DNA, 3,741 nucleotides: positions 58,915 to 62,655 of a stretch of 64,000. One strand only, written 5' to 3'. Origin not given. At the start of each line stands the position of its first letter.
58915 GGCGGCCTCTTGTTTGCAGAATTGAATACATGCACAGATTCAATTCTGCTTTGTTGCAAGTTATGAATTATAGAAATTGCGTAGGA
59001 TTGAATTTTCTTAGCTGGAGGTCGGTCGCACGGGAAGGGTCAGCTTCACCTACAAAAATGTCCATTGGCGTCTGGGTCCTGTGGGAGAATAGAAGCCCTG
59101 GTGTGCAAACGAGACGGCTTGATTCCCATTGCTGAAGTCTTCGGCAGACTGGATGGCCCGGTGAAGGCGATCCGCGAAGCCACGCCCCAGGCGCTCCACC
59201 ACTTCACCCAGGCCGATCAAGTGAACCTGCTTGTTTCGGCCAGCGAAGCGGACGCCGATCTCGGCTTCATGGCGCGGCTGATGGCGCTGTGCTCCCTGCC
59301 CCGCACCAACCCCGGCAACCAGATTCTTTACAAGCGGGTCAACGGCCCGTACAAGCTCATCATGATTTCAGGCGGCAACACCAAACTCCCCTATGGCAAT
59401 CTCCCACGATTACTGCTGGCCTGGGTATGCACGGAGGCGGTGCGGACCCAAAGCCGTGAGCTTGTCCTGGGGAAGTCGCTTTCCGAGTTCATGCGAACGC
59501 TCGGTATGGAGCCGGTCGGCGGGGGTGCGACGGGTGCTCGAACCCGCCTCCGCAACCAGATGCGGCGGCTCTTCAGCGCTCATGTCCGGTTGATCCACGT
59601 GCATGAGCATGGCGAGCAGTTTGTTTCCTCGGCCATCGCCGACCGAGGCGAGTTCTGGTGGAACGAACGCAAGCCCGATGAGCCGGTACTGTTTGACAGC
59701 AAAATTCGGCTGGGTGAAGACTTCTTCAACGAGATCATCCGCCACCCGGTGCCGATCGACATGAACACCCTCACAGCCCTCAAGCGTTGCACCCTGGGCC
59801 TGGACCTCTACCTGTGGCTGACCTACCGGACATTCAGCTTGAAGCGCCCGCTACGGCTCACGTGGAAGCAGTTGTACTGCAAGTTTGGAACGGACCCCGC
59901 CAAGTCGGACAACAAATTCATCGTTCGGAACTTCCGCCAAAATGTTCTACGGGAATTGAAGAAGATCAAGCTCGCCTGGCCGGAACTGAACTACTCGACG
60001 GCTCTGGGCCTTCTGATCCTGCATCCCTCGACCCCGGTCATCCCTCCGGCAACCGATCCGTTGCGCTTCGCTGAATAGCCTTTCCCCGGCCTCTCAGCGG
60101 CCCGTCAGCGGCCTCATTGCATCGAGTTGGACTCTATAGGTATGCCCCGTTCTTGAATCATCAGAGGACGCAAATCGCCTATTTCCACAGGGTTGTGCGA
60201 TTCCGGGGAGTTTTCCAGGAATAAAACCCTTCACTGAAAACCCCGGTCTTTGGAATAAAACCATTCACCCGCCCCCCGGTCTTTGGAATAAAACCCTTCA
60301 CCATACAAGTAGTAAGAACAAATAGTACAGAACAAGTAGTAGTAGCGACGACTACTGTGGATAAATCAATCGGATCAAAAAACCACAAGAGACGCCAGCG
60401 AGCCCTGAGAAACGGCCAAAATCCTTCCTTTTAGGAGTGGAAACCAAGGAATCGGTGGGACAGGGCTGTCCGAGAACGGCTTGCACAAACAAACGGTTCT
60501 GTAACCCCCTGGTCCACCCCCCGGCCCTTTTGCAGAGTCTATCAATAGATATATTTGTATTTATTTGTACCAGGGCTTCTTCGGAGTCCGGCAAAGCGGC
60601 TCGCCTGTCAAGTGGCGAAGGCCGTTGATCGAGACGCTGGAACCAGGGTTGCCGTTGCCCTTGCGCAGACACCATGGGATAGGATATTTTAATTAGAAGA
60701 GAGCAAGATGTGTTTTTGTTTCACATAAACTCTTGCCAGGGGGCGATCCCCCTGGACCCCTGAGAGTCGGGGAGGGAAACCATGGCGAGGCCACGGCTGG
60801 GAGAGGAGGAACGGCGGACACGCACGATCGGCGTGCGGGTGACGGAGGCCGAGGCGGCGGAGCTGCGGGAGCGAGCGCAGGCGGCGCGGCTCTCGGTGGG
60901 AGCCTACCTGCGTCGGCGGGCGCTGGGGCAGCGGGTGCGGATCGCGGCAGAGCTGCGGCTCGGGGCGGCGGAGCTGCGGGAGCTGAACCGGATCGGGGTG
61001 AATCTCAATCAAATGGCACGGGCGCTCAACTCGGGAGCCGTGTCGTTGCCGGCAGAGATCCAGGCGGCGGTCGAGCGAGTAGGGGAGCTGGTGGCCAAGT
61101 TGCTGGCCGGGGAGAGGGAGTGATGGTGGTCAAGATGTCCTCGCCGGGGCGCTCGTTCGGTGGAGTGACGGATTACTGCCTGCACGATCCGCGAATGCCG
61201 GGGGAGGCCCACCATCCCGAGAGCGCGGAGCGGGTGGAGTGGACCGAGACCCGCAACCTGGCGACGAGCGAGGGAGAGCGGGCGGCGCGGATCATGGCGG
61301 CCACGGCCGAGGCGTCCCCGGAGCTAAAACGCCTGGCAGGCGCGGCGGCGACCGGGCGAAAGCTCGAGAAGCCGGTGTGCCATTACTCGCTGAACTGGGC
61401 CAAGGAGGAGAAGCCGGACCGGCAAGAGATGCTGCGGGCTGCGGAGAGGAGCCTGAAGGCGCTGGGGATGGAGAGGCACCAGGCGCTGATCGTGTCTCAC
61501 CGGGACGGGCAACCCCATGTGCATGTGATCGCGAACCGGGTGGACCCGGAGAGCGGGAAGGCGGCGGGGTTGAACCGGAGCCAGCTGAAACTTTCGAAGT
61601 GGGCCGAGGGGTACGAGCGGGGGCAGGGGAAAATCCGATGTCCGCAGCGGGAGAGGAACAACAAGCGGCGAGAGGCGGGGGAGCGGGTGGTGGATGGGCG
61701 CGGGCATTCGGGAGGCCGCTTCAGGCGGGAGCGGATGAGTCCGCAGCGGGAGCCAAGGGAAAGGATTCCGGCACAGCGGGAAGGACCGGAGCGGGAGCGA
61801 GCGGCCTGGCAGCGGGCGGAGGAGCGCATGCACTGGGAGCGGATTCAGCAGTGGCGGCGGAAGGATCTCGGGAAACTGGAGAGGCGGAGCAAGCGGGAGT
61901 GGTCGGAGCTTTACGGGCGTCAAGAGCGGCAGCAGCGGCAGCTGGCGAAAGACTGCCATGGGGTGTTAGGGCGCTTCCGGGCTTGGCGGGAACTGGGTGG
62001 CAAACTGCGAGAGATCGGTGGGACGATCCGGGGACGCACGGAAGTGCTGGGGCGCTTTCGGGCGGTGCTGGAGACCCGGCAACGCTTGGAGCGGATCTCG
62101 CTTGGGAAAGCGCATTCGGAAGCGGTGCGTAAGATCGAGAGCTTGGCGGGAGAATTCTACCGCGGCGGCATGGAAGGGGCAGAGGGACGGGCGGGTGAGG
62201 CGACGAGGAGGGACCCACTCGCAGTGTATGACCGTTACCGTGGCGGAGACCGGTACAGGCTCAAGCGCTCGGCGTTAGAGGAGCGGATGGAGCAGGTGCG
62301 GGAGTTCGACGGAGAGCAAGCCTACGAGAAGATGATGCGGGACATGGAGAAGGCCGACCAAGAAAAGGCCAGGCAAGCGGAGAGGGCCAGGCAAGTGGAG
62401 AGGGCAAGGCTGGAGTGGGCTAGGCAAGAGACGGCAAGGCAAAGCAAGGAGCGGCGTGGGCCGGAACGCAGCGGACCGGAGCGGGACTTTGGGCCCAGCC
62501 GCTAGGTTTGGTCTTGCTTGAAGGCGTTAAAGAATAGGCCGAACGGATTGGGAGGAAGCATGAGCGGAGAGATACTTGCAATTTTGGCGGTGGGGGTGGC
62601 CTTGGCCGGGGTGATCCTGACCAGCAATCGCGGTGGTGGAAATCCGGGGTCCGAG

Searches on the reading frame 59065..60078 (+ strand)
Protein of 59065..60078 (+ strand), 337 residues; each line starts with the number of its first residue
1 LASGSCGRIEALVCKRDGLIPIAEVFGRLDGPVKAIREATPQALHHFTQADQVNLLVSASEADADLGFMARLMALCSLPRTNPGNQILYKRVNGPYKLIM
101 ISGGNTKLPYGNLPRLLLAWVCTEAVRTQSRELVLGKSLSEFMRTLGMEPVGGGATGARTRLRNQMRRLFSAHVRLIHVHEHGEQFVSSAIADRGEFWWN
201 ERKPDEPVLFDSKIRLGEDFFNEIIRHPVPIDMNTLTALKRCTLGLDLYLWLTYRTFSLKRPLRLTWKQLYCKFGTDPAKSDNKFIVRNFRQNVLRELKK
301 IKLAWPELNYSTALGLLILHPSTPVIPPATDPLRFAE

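Call 24: search_protein_families(library=pfam, proteins=[window:59065-60078:+], max_evalue=0.01)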
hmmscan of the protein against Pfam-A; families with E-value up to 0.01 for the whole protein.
window:59065-60078:+ (337 aa): 1 family
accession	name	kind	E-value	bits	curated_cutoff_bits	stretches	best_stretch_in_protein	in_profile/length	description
PF04796.18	RepA_C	-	1.9e-29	103.6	26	1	109-259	2-165/181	Plasmid encoded RepA protein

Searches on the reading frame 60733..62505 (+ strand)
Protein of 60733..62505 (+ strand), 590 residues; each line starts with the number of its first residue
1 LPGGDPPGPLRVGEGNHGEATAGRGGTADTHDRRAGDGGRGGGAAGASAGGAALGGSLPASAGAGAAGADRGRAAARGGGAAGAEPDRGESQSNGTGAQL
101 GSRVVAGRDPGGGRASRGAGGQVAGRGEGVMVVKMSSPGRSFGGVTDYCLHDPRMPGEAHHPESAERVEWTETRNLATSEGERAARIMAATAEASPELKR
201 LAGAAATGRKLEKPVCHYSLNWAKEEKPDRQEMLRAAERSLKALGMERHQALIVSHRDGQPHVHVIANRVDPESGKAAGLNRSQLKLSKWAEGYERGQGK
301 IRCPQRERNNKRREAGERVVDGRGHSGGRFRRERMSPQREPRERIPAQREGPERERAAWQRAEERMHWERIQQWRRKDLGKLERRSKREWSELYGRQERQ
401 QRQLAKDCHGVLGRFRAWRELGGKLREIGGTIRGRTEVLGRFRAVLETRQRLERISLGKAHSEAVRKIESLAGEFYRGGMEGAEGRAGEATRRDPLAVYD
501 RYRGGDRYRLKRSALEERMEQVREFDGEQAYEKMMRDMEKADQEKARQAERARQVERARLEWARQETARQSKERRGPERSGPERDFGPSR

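Call 34: search_protein_families(library=pfam, proteins=[window:60733-62505:+], max_evalue=0.001)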
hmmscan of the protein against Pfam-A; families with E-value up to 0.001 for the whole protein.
window:60733-62505:+ (590 aa): 1 family
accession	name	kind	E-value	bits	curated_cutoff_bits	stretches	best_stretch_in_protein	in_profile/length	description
PF03432.20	Relaxase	-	1.2e-20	74.5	24.6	1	165-297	7-129/132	MobA/VirD2-like, nuclease domain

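Call 57: search_dna_similar(query=window:60733-62502:+, collection=plasmids, mode=protein, max_rows=12)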
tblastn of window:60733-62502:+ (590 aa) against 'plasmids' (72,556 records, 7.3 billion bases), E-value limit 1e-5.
Records with a match: 3665; places in all: 3690; records where one place covers at least 80% of the query: 0.
Best place of each record, by identity: <60% 3665.
By first word of the organism name: Escherichia 1566; Klebsiella 894; Salmonella 463; Enterobacter 175; Serratia 128; Shigella 107; Pseudomonas 76; Citrobacter 72; Xanthomonas 30; Pseudosulfitobacter 30; and 51 more.
By predicted mobility (MOB-suite, as given by PLSDB): conjugative 3271; mobilizable 280; non-mobilizable 114.
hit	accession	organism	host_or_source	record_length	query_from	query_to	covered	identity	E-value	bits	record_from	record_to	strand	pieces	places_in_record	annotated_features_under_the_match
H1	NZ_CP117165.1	Sphingobium sp. AntQ-1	Genomic DNA,PAH-contaminated soil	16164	131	314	31%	48.7%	2e-32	140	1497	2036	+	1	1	relaxase/mobilization nuclease domain-containing protein | mobC: plasmid mobilization relaxosome protein MobC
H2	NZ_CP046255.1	Sphingobium sp. CAP-1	cell culture,activated sludge of ...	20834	131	314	31%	48.7%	4e-32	140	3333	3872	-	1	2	relaxase/mobilization nuclease domain-containing protein | mobC: plasmid mobilization relaxosome protein MobC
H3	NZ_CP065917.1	Pelagovum pacificum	cell culture,seawater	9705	131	322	33%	46.4%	6e-32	139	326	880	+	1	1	relaxase/mobilization nuclease domain-containing protein | mobC: plasmid mobilization relaxosome protein MobC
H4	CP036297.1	Planctomycetes bacterium Pla86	-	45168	131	319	32%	46.9%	4e-34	146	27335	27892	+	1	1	Relaxase/Mobilization nuclease domain protein | Bacterial mobilization protein (MobC)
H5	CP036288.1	Planctomycetes bacterium Pla133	-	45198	131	319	32%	46.9%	4e-34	146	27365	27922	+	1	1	Relaxase/Mobilization nuclease domain protein | Bacterial mobilization protein (MobC)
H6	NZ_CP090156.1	Roseivivax marinus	Bathymodiolus marisindicus,single cell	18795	131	316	32%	47.1%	3e-32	140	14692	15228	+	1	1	relaxase/mobilization nuclease domain-containing protein | mobC: plasmid mobilization relaxosome protein MobC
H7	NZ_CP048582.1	Agrobacterium tumefaciens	walnut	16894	130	314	31%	46.8%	2e-31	137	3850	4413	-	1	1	relaxase/mobilization nuclease domain-containing protein | hypothetical protein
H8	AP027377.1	Sulfitobacter pontiacus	-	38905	130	317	32%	46.0%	4e-33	143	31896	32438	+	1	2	hypothetical protein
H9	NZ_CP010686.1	Phaeobacter piscinae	cell culture,rotifer aquaculture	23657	130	317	32%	45.5%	1e-32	141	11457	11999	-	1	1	relaxase/mobilization nuclease domain-containing protein | mobC: plasmid mobilization relaxosome protein MobC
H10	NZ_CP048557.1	Agrobacterium tumefaciens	walnut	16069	130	301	29%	49.7%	6e-33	142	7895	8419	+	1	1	relaxase/mobilization nuclease domain-containing protein | hypothetical protein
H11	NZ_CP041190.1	Labrenzia sp. PHM005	single microorganism,marine sediment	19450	130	319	32%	44.8%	2e-36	153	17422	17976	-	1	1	relaxase/mobilization nuclease domain-containing protein | hypothetical protein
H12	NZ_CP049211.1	Agrobacterium rubi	Raspberry,cell culture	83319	130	314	31%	45.2%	2e-32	141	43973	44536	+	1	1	relaxase/mobilization nuclease domain-containing protein | hypothetical protein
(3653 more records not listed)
